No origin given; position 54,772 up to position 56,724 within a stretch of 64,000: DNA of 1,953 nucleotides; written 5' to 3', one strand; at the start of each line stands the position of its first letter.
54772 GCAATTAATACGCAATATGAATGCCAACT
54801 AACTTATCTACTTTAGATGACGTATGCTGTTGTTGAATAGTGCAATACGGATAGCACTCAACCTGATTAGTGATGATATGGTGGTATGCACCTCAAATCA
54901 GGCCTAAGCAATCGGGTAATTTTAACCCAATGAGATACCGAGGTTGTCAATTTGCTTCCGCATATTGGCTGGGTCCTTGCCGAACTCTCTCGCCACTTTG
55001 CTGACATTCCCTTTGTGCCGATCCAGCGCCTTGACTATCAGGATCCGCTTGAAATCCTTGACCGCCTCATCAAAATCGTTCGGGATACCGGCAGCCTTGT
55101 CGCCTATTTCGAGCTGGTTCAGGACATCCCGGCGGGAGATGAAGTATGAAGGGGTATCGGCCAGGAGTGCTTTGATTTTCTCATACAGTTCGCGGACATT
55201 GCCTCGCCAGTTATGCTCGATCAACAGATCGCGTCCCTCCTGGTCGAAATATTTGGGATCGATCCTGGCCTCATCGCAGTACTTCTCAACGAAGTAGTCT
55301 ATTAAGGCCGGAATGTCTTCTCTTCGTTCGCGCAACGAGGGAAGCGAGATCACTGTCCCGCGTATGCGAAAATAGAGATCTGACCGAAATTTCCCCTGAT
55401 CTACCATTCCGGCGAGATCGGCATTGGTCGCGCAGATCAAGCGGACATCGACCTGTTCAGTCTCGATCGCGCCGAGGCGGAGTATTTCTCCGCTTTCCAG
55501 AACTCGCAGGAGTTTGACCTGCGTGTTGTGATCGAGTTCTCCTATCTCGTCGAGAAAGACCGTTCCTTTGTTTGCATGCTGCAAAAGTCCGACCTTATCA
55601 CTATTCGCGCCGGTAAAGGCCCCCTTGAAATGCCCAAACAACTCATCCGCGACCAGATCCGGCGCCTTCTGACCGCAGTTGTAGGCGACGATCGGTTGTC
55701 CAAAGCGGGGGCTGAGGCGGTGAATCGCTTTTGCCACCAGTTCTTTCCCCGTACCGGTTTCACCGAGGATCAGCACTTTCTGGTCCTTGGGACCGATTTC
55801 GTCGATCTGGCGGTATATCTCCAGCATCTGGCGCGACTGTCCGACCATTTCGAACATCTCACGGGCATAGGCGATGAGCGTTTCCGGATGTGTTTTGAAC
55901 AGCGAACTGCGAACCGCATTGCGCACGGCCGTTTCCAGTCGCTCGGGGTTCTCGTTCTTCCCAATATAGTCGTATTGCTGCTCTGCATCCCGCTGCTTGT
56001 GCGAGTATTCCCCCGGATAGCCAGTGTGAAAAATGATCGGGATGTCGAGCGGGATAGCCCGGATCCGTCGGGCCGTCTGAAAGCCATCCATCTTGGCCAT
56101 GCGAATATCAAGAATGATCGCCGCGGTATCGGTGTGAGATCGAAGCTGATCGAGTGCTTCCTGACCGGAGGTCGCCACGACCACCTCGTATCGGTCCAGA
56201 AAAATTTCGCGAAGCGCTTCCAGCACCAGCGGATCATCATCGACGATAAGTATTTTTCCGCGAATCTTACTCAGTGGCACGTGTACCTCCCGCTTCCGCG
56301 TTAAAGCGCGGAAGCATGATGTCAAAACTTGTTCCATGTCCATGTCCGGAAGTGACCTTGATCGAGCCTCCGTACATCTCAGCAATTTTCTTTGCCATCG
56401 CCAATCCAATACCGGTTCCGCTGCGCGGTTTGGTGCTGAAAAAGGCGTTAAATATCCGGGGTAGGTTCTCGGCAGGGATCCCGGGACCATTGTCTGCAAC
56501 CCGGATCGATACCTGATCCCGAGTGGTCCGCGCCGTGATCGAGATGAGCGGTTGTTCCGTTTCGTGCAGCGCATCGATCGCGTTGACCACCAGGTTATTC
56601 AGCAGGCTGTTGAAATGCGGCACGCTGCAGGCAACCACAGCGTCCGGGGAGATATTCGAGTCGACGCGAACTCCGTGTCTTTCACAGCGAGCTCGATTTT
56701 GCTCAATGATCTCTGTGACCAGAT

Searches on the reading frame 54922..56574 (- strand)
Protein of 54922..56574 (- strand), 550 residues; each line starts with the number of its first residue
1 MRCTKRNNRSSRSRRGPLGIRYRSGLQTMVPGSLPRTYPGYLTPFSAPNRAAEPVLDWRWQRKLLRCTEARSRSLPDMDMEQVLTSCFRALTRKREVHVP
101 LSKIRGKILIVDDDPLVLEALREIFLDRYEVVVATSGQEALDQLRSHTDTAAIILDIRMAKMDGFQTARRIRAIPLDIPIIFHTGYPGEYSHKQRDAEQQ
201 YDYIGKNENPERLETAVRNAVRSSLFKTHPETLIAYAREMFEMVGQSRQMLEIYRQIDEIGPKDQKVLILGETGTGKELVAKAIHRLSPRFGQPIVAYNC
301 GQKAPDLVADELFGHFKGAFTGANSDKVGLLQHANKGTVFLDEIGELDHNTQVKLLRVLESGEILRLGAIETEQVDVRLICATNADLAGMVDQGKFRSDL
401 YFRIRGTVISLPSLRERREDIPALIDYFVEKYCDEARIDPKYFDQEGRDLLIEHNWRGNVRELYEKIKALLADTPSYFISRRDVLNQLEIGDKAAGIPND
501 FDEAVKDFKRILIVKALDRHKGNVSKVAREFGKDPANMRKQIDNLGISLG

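Call 5: search_protein_families(library=pfam, proteins=[window:54922-56574:-])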
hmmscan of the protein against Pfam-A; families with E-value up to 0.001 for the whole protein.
window:54922-56574:- (550 aa): 10 families
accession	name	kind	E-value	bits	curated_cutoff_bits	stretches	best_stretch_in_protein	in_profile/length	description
PF00158.32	Sigma54_activat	-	1.1e-61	207.8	20.2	1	243-408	1-166/168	Sigma-54 interaction domain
PF14532.12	Sigma54_activ_2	-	1.8e-21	77.3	25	1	244-414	1-138/138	Sigma-54 interaction domain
PF00072.30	Response_reg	-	1e-19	71.2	30.2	1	108-218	1-111/111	Response regulator receiver domain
PF25601.1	AAA_lid_14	-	2.7e-15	56.4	27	1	415-488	1-74/87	AAA+ ATPase lid domain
PF07728.20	AAA_5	-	6.3e-07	29.9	22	1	267-384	2-122/139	AAA domain (dynein-related subfamily)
PF01078.27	Mg_chelatase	-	2.4e-06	27.6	20.3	0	322-393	93-166/207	Magnesium chelatase, subunit ChlI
PF00004.35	AAA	-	0.00014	22.8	21.2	0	267-385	1-110/131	ATPase family associated with various cellular activities (AAA)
PF00493.29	MCM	-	0.00018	21.1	23.3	1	264-364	57-150/224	MCM P-loop domain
PF02954.25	HTH_8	-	0.00021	21.4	22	1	506-532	3-29/42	Bacterial regulatory protein, Fis family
PF07724.20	AAA_2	-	0.00025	21.5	27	1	266-392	5-132/166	AAA domain (Cdc48 subfamily)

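Call 15: find_homologous_proteins(query=window:54925-56280:-, max_evalue=1e-30)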
Query window:54925-56280:- (452 aa): 7993 proteins with E <= 1e-30 among 8000 candidates; the best 120 are listed.
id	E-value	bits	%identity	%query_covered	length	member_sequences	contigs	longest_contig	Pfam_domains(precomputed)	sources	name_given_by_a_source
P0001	9.8e-290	979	97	100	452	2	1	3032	PF00158.33,PF07724.21,PF25601.2,PF00004.36,PF14532.13,PF07728.21,PF00072.31,PF01078.28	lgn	-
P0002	2.1e-213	727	73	100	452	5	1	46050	PF00158.33,PF25601.2,PF14532.13,PF07728.21,PF00072.31,PF01078.28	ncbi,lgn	-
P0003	3.7e-198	677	67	100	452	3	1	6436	PF00158.33,PF25601.2,PF14532.13,PF07728.21,PF00072.31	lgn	-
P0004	4.5e-197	674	66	100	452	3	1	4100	PF00158.33,PF07724.21,PF25601.2,PF14532.13,PF00072.31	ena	-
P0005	3.1e-180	618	61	100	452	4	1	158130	PF00158.33,PF25601.2,PF14532.13,PF00072.31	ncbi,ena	-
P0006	6.5e-164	564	68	86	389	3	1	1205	PF00158.33,PF25601.2,PF14532.13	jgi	jgi:DNA-binding NtrC family response regulator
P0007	1.2e-154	534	54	98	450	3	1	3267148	PF00158.33,PF07724.21,PF25601.2,PF14532.13,PF07728.21,PF00072.31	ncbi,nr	ncbi:MAG: sigma-54-dependent Fis family transcriptional regulator [Candidatus Zixiibacteriota bacter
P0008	1.9e-153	530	56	98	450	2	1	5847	PF00158.33,PF25601.2,PF02954.26,PF14532.13,PF07728.21,PF00072.31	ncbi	-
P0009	2.3e-152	526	55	98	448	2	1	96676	PF00158.33,PF25601.2,PF14532.13,PF00072.31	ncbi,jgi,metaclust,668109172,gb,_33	metaclust:\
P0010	3.6e-152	526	53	100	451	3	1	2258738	PF00158.33,PF25601.2,PF14532.13,PF00072.31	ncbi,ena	-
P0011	4.5e-151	522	53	98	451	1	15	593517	PF00158.33,PF25601.2,PF14532.13,PF00072.31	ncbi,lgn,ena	-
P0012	4.6e-151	522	54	98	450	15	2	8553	PF00158.33,PF25601.2,PF02954.26,PF14532.13,PF07728.21,PF00072.31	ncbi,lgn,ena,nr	ncbi:MAG: sigma-54-dependent Fis family transcriptional regulator [candidate division Zixibacteria b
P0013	6.2e-151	522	54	99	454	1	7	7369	PF00158.33,PF25601.2,PF02954.26,PF03709.22,PF14532.13,PF07728.21,PF00072.31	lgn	-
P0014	7.0e-151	521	54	98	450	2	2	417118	PF00158.33,PF25601.2,PF14532.13,PF07728.21,PF00072.31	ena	-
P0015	1.1e-150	521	55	98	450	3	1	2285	PF00158.33,PF25601.2,PF02954.26,PF14532.13,PF07728.21,PF00072.31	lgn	-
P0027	2.7e-147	510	53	99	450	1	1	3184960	PF00158.33,PF25601.2,PF14532.13,PF07728.21,PF00072.31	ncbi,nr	ncbi:MAG: sigma-54-dependent Fis family transcriptional regulator [Candidatus Zixiibacteriota bacter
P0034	5.2e-146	505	52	98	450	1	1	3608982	PF00158.33,PF25601.2,PF14532.13,PF00072.31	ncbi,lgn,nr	ncbi:MAG: sigma-54-dependent Fis family transcriptional regulator [Candidatus Zixiibacteriota bacter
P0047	5.5e-142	492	50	98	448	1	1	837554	PF00158.33,PF07724.21,PF25601.2,PF02954.26,PF14532.13,PF07728.21,PF00072.31,PF01078.28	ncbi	-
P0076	6.2e-127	442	49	98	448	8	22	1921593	PF00158.33,PF25601.2,PF14532.13,PF00072.31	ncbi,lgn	-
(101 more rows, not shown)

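Call 17: find_encoding_contigs(protein=P0002, flank=6000, max_places=3)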
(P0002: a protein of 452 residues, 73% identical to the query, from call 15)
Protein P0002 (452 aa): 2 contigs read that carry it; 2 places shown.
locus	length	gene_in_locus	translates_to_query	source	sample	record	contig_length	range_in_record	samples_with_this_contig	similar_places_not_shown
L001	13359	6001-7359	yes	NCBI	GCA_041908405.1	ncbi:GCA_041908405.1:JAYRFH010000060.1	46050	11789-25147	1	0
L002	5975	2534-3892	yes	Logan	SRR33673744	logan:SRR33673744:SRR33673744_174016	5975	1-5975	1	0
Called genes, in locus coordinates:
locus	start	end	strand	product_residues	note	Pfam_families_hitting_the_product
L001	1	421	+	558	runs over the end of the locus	PF14341:PilX_N (weak)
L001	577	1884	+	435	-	PF00860:Xan_ur_permease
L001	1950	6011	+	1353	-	PF08448:PAS_4 (weak), PF00989:PAS (weak), PF13188:PAS_8 (weak), PF13426:PAS_9, PF08448:PAS_4, PF00989:PAS (weak), PF08447:PAS_3, PF02518:HATPase_c, +2 more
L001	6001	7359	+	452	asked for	PF00072:Response_reg, PF00158:Sigma54_activat, PF01078:Mg_chelatase (faint), PF14532:Sigma54_activ_2, PF07728:AAA_5, PF25601:AAA_lid_14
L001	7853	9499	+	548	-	PF13492:GAF_3 (faint), PF16697:Yop-YscD_cpl, PF00498:FHA, PF01590:GAF, PF13185:GAF_2, PF07228:SpoIIE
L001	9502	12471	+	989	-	PF00069:Pkinase, PF01636:APH (faint), PF07714:PK_Tyr_Ser-Thr, PF03109:ABC1, PF00515:TPR_1 (faint), PF07719:TPR_2 (faint), PF13428:TPR_14 (faint), PF13432:TPR_16 (faint), +5 more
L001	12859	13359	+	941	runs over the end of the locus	PF00082:Peptidase_S8, PF00801:PKD, PF18911:PKD_4, PF00801:PKD, PF18911:PKD_4, PF13860:FlgD_ig (weak), PF18962:Por_Secre_tail (weak)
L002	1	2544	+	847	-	?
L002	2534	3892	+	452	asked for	PF00072:Response_reg, PF00158:Sigma54_activat, PF01078:Mg_chelatase (faint), PF14532:Sigma54_activ_2, PF07728:AAA_5, PF25601:AAA_lid_14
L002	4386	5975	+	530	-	?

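Call 18: find_encoding_contigs(protein=P0005, flank=6000, max_places=3)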
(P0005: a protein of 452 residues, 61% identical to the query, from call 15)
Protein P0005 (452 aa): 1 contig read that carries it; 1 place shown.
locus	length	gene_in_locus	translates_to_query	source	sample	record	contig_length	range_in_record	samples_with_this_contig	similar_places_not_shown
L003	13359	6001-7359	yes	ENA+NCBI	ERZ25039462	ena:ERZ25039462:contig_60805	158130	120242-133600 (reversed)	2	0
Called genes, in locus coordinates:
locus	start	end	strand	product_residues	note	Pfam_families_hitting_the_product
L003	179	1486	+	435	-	PF00860:Xan_ur_permease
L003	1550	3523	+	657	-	PF08448:PAS_4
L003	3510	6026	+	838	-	PF08448:PAS_4 (faint), PF00989:PAS, PF13188:PAS_8 (weak), PF08447:PAS_3, PF13426:PAS_9, PF02518:HATPase_c, PF14501:HATPase_c_5 (weak)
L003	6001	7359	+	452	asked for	PF00072:Response_reg, PF00158:Sigma54_activat, PF14532:Sigma54_activ_2, PF25601:AAA_lid_14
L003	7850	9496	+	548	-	PF16697:Yop-YscD_cpl, PF00498:FHA, PF01590:GAF, PF13185:GAF_2, PF13492:GAF_3 (faint), PF07228:SpoIIE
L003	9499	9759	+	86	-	PF00069:Pkinase, PF07714:PK_Tyr_Ser-Thr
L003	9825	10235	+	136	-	PF00069:Pkinase, PF07714:PK_Tyr_Ser-Thr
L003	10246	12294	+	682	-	PF00515:TPR_1 (faint), PF07719:TPR_2 (faint), PF13428:TPR_14 (faint), PF13431:TPR_17 (faint), PF13174:TPR_6 (faint), PF13181:TPR_8 (faint), PF13371:TPR_9 (faint), PF13432:TPR_16 (weak), +4 more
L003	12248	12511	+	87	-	PF07719:TPR_2 (faint), PF13174:TPR_6 (faint), PF13424:TPR_12 (weak)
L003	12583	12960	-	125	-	PF00903:Glyoxalase (weak)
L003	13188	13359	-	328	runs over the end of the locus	PF00481:PP2C, PF13672:PP2C_2, PF07228:SpoIIE (weak)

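Call 20: find_encoding_contigs(protein=P0003, flank=4000, max_places=2)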
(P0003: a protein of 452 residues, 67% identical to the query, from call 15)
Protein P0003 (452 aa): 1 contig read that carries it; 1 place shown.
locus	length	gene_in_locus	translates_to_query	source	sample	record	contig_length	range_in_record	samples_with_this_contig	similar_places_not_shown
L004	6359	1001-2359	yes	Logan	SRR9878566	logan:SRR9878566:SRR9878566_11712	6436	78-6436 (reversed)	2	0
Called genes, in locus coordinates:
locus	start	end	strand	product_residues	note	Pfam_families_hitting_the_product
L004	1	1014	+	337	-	?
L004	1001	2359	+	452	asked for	PF00072:Response_reg, PF00158:Sigma54_activat, PF14532:Sigma54_activ_2, PF07728:AAA_5 (weak), PF25601:AAA_lid_14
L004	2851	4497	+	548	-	PF16697:Yop-YscD_cpl, PF00498:FHA, PF01590:GAF, PF13185:GAF_2, PF07228:SpoIIE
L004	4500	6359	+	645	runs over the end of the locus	?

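Call 21: find_encoding_contigs(protein=P0004, flank=4000, max_places=2)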
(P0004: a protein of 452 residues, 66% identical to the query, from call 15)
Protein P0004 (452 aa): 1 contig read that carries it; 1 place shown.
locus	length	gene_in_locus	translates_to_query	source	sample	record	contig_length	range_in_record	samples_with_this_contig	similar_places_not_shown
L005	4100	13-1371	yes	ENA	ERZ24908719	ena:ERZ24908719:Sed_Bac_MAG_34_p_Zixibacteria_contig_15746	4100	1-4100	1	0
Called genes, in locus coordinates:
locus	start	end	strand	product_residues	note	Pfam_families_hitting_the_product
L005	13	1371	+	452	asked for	PF00072:Response_reg, PF00158:Sigma54_activat, PF14532:Sigma54_activ_2, PF07724:AAA_2 (faint), PF25601:AAA_lid_14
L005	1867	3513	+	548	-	PF16697:Yop-YscD_cpl, PF00498:FHA, PF01590:GAF, PF13185:GAF_2, PF07228:SpoIIE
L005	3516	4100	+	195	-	?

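Call 22: find_encoding_contigs(protein=P0007, flank=6000, max_places=2)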
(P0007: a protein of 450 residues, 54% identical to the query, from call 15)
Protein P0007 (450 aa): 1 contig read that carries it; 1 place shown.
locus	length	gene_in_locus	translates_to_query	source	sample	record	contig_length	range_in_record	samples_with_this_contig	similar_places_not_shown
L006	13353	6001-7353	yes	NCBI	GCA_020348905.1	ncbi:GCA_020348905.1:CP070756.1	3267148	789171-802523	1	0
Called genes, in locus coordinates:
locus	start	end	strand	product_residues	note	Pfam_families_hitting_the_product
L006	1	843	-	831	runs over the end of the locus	PF13620:CarboxypepD_reg, PF13715:CarbopepD_reg_2, PF07715:Plug, PF00593:TonB_dep_Rec_b-barrel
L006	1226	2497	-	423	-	-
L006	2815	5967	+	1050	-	PF08447:PAS_3, PF08448:PAS_4, PF13426:PAS_9, PF00989:PAS, PF13188:PAS_8, PF13426:PAS_9, PF08447:PAS_3, PF13426:PAS_9, +7 more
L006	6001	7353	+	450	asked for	PF00072:Response_reg, PF00158:Sigma54_activat, PF14532:Sigma54_activ_2, PF07724:AAA_2 (faint), PF07728:AAA_5 (weak), PF25601:AAA_lid_14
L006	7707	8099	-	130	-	PF01750:HycI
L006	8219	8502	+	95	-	PF01155:HypA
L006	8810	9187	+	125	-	PF07883:Cupin_2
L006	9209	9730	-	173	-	-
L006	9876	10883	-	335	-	PF00891:Methyltransf_2, PF05175:MTS (weak)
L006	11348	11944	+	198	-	PF12385:Peptidase_C70 (weak), PF13529:Peptidase_C39_2 (weak)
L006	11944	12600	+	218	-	-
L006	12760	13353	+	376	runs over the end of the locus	PF00144:Beta-lactamase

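Call 23: find_encoding_contigs(protein=P0010, flank=6000, max_places=2)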
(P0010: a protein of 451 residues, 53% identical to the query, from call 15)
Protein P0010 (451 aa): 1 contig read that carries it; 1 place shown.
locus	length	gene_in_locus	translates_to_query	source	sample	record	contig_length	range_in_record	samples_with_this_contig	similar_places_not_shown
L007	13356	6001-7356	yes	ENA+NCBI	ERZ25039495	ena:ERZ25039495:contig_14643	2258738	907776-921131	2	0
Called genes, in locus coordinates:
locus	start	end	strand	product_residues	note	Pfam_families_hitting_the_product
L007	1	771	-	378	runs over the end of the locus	PF13669:Glyoxalase_4 (faint), PF00903:Glyoxalase (weak)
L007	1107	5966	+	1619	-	PF00989:PAS, PF08447:PAS_3, PF08448:PAS_4, PF00989:PAS, PF08447:PAS_3, PF13426:PAS_9, PF13426:PAS_9, PF13426:PAS_9, +9 more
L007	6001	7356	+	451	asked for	PF00072:Response_reg, PF00158:Sigma54_activat, PF14532:Sigma54_activ_2, PF25601:AAA_lid_14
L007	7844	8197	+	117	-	PF01155:HypA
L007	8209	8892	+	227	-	PF02492:cobW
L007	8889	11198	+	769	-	PF00708:Acylphosphatase, PF07503:zf-HYPF, PF01300:Sua5_yciO_yrdC, PF17788:HypF_C, PF22521:HypF_C_2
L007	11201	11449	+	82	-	PF01455:HupF_HypC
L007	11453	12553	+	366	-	PF01924:HypD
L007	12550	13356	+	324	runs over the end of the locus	PF00586:AIRS, PF02769:AIRS_C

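Call 24: find_encoding_contigs(protein=P0011, flank=6000, max_places=2)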
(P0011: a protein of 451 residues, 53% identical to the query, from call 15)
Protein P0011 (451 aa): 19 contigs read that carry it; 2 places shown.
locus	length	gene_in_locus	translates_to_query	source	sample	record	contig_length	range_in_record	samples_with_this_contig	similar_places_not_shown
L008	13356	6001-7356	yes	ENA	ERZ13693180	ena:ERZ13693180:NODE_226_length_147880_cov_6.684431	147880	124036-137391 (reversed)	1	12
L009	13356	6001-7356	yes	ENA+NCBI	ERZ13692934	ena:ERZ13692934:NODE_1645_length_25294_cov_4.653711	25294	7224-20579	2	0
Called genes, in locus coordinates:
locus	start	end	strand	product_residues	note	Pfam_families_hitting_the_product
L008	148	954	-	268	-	PF01569:PAP2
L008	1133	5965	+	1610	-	PF08447:PAS_3, PF00989:PAS (weak), PF13188:PAS_8 (weak), PF13426:PAS_9, PF08447:PAS_3, PF13426:PAS_9, PF13426:PAS_9, PF02518:HATPase_c, +8 more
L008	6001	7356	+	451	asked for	PF00072:Response_reg, PF00158:Sigma54_activat, PF14532:Sigma54_activ_2, PF25601:AAA_lid_14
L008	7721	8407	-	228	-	PF13386:DsbD_2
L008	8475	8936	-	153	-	PF05751:FixH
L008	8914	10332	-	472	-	PF12801:Fer4_5, PF12838:Fer4_7 (faint), PF13484:Fer4_16 (faint), PF13187:Fer4_9 (weak), PF13746:Fer4_18, PF11614:FixG_C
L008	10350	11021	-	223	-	PF14715:FixP_N, PF00034:Cytochrom_C (weak), PF13442:Cytochrome_CBB3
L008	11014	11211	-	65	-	PF05545:FixQ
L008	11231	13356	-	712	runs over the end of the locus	PF00115:COX1, PF02433:FixO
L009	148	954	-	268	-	PF01569:PAP2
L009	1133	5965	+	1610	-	PF08447:PAS_3, PF00989:PAS (weak), PF13188:PAS_8 (weak), PF00989:PAS (weak), PF13426:PAS_9, PF08447:PAS_3, PF13426:PAS_9, PF02518:HATPase_c, +7 more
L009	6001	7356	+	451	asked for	PF00072:Response_reg, PF00158:Sigma54_activat, PF14532:Sigma54_activ_2, PF25601:AAA_lid_14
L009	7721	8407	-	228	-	PF13386:DsbD_2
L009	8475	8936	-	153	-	PF05751:FixH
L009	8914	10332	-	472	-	PF12801:Fer4_5, PF12838:Fer4_7 (faint), PF13484:Fer4_16 (faint), PF13187:Fer4_9 (weak), PF13746:Fer4_18, PF11614:FixG_C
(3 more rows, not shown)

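Call 28: find_related_loci(query=A3, collection=genome_contigs, flank=2500)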
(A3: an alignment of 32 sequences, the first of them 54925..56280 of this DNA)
Query A3 (452 aa) in genome_contigs; peptide patterns used: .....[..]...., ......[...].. (x = any residue, [..] = any of these).
600 stretches matched a pattern (row limit reached: there are more); 597 encode a relative of the query (tblastn E <= 1e-3); the best 80 are kept; 80 distinct loci.
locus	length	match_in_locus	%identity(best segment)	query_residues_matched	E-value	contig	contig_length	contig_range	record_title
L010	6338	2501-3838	51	7-450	1e-141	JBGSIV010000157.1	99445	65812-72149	MAG: Candidatus Zixiibacteriota bacterium isolate JTS-AC140 k141_3994721, whole genome shotgun sequence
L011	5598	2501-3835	47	9-452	9e-130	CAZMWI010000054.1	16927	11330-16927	MAG TPA_asm: uncultured Ignavibacteriaceae bacterium isolate SRP214966_co3_100 genome assembly, contig: NODE_4889_length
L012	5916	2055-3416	46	2-449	2e-123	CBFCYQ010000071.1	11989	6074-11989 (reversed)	MAG TPA_asm: uncultured bacterium isolate SRR26215689_metabat2_8 genome assembly, contig: ERZ25073498.2158, whole genome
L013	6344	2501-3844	46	7-452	3e-119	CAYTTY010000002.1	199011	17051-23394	MAG TPA_asm: uncultured Ignavibacteria bacterium isolate SRP141376_co2_295 genome assembly, contig: NODE_102_length_1990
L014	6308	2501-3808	38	9-434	4e-82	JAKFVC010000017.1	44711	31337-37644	MAG: Planctomycetaceae bacterium isolate D1_Bin_8 D1_0000689, whole genome shotgun sequence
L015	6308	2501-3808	38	9-434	4e-80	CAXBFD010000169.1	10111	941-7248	MAG TPA_asm: uncultured bacterium isolate ERR2762125_concoct_30 genome assembly, contig: ERZ3421902.3118, whole genome s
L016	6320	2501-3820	37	7-434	8e-78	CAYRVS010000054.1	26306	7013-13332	MAG TPA_asm: uncultured Planctomycetaceae bacterium isolate binchicken_co311_245 genome assembly, contig: NODE_3176_leng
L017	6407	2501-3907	35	9-450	1e-77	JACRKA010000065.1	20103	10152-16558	MAG: Verrucomicrobia bacterium isolate NC_groundwater_1843_Pr3_B-0.1um_65_12 SR-2_scaffold_141_640314, whole genome shot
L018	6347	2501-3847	39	7-448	2e-76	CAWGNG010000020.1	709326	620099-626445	MAG: uncultured Planctomycetaceae bacterium isolate MFD01112.bin.1.69 genome assembly, contig: contig_2618, whole genome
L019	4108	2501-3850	35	7-451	5e-76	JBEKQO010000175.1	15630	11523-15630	MAG: Terriglobia bacterium isolate SPRUCE 48 SPRUCE_48_175, whole genome shotgun sequence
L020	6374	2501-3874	36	8-447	1e-75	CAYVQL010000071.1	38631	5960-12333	MAG TPA_asm: uncultured Enterobacterales bacterium isolate SRP077602_co7_23 genome assembly, contig: NODE_4917_length_38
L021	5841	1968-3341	37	9-447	1e-75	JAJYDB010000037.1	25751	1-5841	MAG: Planctomycetota bacterium isolate BP9.bin82 NODE_3279_length_25751_cov_1.352560, whole genome shotgun sequence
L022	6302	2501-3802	36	10-434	1e-74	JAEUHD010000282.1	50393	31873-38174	MAG: Verrucomicrobiales bacterium isolate new MAG-8 k141_1768377, whole genome shotgun sequence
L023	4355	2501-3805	37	7-449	4e-74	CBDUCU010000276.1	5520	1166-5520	MAG TPA_asm: uncultured bacterium isolate ERR2431955_concoct_83 genome assembly, contig: ERZ23878311.13669, whole genome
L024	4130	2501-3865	35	10-451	4e-74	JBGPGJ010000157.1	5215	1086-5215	MAG: Sulfurifustaceae bacterium isolate OBJ_0618_7090110_45 k141_860390_length_5215_cov_10.5369, whole genome shotgun se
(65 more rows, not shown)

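Call 33: find_encoding_contigs(protein=P0027, flank=3000, max_places=1)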
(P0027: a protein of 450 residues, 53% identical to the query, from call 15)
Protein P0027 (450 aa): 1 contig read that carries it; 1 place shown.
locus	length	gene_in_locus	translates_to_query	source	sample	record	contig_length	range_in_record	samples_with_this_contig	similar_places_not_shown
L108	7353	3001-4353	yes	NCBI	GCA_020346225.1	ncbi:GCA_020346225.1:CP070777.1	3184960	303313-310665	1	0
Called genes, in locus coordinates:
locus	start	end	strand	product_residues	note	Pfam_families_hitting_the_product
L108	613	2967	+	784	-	PF00989:PAS (weak), PF08447:PAS_3, PF08448:PAS_4, PF13426:PAS_9, PF00989:PAS, PF13426:PAS_9, PF02518:HATPase_c, PF14501:HATPase_c_5, +4 more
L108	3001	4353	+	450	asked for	PF00072:Response_reg, PF00158:Sigma54_activat, PF14532:Sigma54_activ_2, PF07728:AAA_5 (weak), PF25601:AAA_lid_14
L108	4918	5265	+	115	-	PF01155:HypA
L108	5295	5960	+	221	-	PF02492:cobW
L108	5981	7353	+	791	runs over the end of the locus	PF00708:Acylphosphatase, PF07503:zf-HYPF, PF01300:Sua5_yciO_yrdC, PF17788:HypF_C, PF22521:HypF_C_2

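Call 34: find_encoding_contigs(protein=P0034, flank=3000, max_places=1)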
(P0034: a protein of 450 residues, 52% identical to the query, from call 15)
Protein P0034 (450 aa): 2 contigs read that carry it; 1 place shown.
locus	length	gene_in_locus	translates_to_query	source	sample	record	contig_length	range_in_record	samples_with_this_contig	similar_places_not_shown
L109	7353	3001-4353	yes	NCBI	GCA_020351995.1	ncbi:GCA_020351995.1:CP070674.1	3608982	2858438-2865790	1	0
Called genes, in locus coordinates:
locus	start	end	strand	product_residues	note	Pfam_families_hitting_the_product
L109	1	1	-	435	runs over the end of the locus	PF01103:Omp85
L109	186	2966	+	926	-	PF00989:PAS, PF13426:PAS_9, PF08447:PAS_3, PF08448:PAS_4, PF13426:PAS_9, PF08447:PAS_3, PF02518:HATPase_c, PF14501:HATPase_c_5, +2 more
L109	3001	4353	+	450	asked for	PF00072:Response_reg, PF00158:Sigma54_activat, PF14532:Sigma54_activ_2, PF25601:AAA_lid_14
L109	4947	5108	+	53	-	PF01155:HypA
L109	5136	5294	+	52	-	PF01155:HypA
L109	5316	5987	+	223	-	PF02492:cobW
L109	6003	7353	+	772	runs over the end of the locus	PF00708:Acylphosphatase, PF07503:zf-HYPF, PF01300:Sua5_yciO_yrdC, PF17788:HypF_C, PF22521:HypF_C_2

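Call 35: find_encoding_contigs(protein=P0047, flank=3000, max_places=1)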
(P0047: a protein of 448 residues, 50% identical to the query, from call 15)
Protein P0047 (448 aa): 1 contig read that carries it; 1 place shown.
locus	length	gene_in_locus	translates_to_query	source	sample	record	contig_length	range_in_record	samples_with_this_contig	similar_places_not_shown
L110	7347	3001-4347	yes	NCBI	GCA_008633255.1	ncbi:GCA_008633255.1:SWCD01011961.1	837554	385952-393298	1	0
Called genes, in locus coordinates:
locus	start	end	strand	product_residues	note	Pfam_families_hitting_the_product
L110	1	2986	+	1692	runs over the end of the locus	PF00989:PAS, PF08448:PAS_4, PF13426:PAS_9, PF00989:PAS, PF08448:PAS_4, PF13188:PAS_8, PF13426:PAS_9, PF00989:PAS, +16 more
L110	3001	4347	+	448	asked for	PF00072:Response_reg, PF00158:Sigma54_activat, PF01078:Mg_chelatase (faint), PF14532:Sigma54_activ_2, PF07724:AAA_2 (weak), PF07728:AAA_5 (weak), PF25601:AAA_lid_14, PF02954:HTH_8 (weak)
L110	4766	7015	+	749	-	PF02412:TSP_3 (weak)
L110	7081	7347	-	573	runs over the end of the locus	PF00072:Response_reg, PF00512:HisKA (faint), PF02518:HATPase_c, PF14501:HATPase_c_5 (weak)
